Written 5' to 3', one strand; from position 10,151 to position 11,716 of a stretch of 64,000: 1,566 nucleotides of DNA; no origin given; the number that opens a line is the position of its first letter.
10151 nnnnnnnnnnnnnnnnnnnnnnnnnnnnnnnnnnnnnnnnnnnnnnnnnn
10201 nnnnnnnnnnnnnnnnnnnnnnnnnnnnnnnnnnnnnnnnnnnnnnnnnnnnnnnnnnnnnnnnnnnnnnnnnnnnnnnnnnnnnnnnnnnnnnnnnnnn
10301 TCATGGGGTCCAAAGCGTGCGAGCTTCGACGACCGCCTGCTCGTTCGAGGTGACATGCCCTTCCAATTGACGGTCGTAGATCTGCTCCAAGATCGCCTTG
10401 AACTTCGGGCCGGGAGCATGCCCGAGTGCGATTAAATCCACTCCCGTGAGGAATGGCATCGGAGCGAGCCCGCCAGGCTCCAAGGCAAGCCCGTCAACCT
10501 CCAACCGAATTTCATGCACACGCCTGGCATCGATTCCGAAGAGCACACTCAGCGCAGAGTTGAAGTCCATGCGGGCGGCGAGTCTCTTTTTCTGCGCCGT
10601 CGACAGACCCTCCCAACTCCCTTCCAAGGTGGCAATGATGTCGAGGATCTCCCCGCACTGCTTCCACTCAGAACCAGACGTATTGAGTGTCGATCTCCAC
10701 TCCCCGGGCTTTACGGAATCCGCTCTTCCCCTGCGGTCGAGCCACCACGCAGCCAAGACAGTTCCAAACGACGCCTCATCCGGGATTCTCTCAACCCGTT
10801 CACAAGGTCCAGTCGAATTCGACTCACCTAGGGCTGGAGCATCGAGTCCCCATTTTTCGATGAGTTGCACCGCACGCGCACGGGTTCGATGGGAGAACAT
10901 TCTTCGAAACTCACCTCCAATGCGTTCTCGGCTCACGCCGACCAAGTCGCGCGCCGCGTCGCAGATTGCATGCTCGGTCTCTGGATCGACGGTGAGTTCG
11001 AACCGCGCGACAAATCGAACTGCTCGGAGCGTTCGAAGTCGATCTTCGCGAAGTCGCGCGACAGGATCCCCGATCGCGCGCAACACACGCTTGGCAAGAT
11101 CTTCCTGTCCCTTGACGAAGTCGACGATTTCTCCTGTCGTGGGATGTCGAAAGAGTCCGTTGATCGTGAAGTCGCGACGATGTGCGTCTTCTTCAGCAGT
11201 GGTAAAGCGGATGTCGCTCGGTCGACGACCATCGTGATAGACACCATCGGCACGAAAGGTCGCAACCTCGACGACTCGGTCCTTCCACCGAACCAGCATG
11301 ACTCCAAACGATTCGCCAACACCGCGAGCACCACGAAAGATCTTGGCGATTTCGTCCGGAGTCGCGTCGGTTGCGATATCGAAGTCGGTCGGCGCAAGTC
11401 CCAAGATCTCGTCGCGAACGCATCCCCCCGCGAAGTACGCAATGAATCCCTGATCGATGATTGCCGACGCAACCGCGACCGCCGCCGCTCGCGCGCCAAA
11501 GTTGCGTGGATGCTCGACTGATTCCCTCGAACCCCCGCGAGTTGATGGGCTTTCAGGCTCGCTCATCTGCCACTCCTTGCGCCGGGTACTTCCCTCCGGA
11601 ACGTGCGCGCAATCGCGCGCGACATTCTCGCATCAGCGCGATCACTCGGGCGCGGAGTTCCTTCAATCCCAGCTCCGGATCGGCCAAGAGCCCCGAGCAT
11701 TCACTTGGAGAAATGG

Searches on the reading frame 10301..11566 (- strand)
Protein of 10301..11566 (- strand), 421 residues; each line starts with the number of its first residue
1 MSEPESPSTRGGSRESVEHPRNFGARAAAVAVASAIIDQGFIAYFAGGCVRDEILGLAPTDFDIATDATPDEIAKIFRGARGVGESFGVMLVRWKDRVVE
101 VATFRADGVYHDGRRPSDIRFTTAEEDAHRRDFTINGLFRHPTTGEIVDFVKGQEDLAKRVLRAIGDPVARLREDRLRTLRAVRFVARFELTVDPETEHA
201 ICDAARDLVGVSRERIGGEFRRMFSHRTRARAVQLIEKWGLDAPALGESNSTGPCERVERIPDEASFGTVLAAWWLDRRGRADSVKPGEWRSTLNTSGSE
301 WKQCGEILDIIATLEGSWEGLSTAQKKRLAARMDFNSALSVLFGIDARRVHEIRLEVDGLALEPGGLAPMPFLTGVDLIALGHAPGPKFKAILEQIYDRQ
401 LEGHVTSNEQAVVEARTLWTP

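Call 21: search_protein_families(library=pfam, proteins=[window:10301-11566:-], max_evalue=0.001)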
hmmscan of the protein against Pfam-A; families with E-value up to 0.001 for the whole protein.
window:10301-11566:- (421 aa): 2 families
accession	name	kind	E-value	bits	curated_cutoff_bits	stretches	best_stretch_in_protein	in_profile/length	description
PF01743.26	PolyA_pol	-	1.1e-35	123.1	23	1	43-163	1-126/126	Poly A polymerase head domain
PF12627.12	PolyA_pol_RNAbd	-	8.3e-07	29.1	22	1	191-241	2-52/64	Probable RNA and SrmB- binding site of polymerase A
